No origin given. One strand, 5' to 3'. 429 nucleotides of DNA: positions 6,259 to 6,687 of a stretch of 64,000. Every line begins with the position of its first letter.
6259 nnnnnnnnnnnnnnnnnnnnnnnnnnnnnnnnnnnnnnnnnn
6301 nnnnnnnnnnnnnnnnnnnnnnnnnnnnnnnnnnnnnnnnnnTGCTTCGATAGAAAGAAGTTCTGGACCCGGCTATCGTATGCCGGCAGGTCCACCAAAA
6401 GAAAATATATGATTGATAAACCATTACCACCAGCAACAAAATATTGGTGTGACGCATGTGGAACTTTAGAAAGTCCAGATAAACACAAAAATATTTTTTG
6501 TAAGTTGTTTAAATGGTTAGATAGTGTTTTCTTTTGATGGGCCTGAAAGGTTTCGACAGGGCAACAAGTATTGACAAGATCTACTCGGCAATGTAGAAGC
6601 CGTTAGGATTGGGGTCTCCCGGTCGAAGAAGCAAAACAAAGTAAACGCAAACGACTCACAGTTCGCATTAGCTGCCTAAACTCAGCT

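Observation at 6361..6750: Permuted (two-piece) tmRNA gene with tag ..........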

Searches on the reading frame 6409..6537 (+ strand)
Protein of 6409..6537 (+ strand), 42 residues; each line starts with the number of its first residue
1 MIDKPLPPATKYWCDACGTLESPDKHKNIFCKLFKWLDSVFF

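Call 10: search_protein_families(library=pfam, proteins=[window:6409-6537:+], max_evalue=0.01)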
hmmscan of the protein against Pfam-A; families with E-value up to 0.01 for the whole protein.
window:6409-6537:+ (42 aa): 0 families

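Call 36: find_homologous_proteins(query=window:6409-6534:+, max_evalue=10)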
Query seq(42 aa) (42 aa): 1 proteins with E <= 10 among 1 candidates.
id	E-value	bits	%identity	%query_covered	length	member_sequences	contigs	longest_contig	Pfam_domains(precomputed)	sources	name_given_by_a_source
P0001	7.4e-23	96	98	100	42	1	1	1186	-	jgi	jgi:hypothetical protein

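Call 37: find_encoding_contigs(protein=P0001, flank=5000)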
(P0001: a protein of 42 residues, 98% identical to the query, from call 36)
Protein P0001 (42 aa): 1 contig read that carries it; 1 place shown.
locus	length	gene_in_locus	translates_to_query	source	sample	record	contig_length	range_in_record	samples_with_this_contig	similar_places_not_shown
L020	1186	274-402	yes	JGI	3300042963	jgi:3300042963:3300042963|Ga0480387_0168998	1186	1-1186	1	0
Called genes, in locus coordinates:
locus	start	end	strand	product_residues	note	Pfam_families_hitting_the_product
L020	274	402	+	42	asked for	-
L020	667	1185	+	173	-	?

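Call 38: find_encoding_contigs(protein=window:6409-6537:+, flank=10000)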
Protein window:6409-6537:+ (42 aa): no gene with exactly this product is on record in the collection.

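Call 41: search_protein_representatives(protein=window:6409-6534:+)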
Query: 42 residues. Proteins with E-value up to 0.001 (for the whole library): 14; up to 1e-10: 1; up to 1e-30: 0. The best 14 are listed.
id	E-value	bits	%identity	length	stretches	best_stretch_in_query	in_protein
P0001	2.4e-23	95.8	98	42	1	1-42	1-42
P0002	1.1e-07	47.2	56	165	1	3-38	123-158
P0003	3.6e-06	42.5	50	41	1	7-41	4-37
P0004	9.9e-06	41.2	57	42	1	3-39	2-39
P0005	2.5e-05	39.9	41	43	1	3-40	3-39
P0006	3.8e-05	39.3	46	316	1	3-39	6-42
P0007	4.7e-05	39.1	51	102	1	4-40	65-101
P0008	1.0e-04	38.0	43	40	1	4-41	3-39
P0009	1.0e-04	38.0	39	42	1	2-39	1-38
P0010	1.5e-04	37.5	47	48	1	2-39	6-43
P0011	2.1e-04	37.1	30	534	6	9-31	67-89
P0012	3.0e-04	36.6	53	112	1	4-38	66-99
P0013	3.6e-04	36.3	46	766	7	6-27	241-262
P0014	8.3e-04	35.2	46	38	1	3-38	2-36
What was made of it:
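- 6409..6537 (+): Nested gene for a 42-aa CCHC mini-protein, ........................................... Its stop codon UGA (6535-6537) ends 1 nt before tmRNA G1. 14 homologues at E<1e-3 among 1.84 billion representatives (call 41).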

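Call 43: find_encoding_contigs(protein=P0004, flank=3000, max_places=3)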
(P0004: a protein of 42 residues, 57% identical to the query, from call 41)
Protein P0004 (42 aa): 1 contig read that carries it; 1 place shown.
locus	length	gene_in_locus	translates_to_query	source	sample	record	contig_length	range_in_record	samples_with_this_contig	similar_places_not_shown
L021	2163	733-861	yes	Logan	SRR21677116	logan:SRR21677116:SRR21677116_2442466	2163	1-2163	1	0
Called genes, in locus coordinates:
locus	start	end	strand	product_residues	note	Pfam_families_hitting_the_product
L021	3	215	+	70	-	?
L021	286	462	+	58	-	-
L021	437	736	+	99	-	-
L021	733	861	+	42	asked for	-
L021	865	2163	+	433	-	?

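Call 44: find_encoding_contigs(protein=P0003, flank=3000, max_places=3)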
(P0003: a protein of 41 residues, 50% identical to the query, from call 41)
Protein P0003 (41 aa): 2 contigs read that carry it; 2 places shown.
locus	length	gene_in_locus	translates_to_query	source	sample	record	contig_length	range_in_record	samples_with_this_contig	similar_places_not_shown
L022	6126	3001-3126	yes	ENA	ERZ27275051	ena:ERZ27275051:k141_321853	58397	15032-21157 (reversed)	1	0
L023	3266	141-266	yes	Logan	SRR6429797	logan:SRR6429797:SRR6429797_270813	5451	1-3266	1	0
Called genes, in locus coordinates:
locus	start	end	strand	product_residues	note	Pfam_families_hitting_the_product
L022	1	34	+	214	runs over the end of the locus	-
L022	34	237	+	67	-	-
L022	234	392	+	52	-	-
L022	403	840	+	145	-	-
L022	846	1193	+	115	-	-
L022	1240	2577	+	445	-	PF01068:DNA_ligase_A_M, PF09414:RNA_ligase (weak), PF14743:DNA_ligase_OB_2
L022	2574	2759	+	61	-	-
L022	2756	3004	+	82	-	-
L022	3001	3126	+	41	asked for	-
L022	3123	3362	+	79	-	PF16225:DUF4884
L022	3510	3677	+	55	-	-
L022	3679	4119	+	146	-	-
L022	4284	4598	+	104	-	-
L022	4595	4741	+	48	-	-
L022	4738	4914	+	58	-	-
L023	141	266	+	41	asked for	-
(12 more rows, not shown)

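Call 45: find_encoding_contigs(protein=P0009, flank=3000, max_places=3)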
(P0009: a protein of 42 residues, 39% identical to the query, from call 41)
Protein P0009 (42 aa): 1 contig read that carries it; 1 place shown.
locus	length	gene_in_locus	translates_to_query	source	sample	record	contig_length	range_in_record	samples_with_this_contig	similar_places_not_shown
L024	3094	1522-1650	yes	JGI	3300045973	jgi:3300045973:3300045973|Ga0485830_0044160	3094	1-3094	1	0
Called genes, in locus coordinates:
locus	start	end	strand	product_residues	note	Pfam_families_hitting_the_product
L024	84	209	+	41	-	-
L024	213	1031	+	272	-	-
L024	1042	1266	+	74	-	-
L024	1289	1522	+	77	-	-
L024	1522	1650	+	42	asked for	-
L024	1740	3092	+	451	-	?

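Call 65: search_protein_families(library=pfam, proteins=[P0002, P0006, P0007, P0012, P0011, P0013, P0010], max_evalue=0.01)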
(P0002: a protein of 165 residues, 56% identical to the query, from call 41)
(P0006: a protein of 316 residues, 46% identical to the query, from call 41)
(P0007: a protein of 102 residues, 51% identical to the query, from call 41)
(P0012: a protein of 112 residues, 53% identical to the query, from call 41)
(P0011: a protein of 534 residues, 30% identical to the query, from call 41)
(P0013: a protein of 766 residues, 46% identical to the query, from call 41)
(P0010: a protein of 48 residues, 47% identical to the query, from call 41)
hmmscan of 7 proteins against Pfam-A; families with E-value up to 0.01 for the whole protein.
P0002 (165 aa): 1 family
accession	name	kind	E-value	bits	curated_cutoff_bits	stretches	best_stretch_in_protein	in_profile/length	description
PF04518.17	Effector_1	-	0.0031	17.1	23.8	1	25-94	178-247/371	Effector from type III secretion system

P0006 (316 aa): 0 families

P0007 (102 aa): 0 families

P0012 (112 aa): 0 families

P0011 (534 aa): 3 families
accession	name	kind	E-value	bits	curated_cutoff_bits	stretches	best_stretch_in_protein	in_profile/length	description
PF00741.23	Gas_vesicle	-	5.9e-05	23.6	25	0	108-120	17-29/39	Gas vesicle protein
PF07739.18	TipAS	-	0.0034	18.3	23.8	0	297-345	44-92/117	TipAS antibiotic-recognition domain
PF00093.24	VWC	-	0.0084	16.8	27.6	0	19-64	1-43/57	von Willebrand factor type C domain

P0013 (766 aa): 9 families
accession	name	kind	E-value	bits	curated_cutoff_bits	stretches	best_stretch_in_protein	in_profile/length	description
PF07191.17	Zn_ribbon_6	-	1.9e-18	66.7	25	1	694-760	2-60/67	Double zinc ribbon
PF03966.22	Trm112p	-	1.9e-11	44.1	22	0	172-235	8-32/40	Trm112p-like protein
PF18912.6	DZR_2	-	8.6e-09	35.5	27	0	688-737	17-55/56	Double zinc ribbon domain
PF14369.11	Zn_ribbon_19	-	9.7e-06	26.1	30.8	0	24-42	1-19/35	zinc-ribbon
PF08271.17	Zn_Ribbon_TF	-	0.00018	21.4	29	0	585-607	2-25/43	TFIIB zinc-binding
PF12760.12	Zn_ribbon_IS1595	-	0.0004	20.7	25.4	0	583-608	18-44/46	Transposase zinc-ribbon domain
PF01155.25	HypA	-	0.00059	20.3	28.9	0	582-622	69-107/112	Hydrogenase/urease nickel incorporation, metallochaperone, hypA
PF06279.16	DUF1033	-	0.0017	19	25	0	73-90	64-81/118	Protein of unknown function (DUF1033)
PF01599.25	Ribosomal_S27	-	0.0023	18.2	22.3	0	585-608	19-42/44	Ribosomal protein S27a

P0010 (48 aa): 0 families
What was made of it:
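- On CCHC mini-protein family (unnamed, no Pfam entry): There are no Pfam hits (calls 10, 65).
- Tried and rejected: Pfam has nothing for the mini-protein or its longer homologues (calls 10, 65).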

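Call 80: predict_structure(alignment_id=A3)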
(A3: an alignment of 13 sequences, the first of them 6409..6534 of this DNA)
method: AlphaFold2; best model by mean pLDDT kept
length: 42 residues; sequences in the alignment: 13
mean_pLDDT: 62.7   pTM: 0.30
mean pLDDT of the five models: 62.7, 60.3, 58.6, 57.8, 55.3
residues with pLDDT >= 90: 0; 70-90: 9; 50-70: 31; < 50: 2
segments of 3 or more residues with pLDDT < 50: none
pLDDT, mean of each block of 10 residues (from residue 1): 54 61 64 72 59
secondary structure, 60 per line:
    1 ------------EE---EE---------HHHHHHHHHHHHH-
elements in order: H29-41
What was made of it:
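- The AF2 model has low confidence, pLDDT 62.7 (call 80).
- Tried and rejected: AlphaFold2 on the CCHC family gave pLDDT 62.7: a β-hairpin at the CxxC and a C-terminal helix (call 80).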
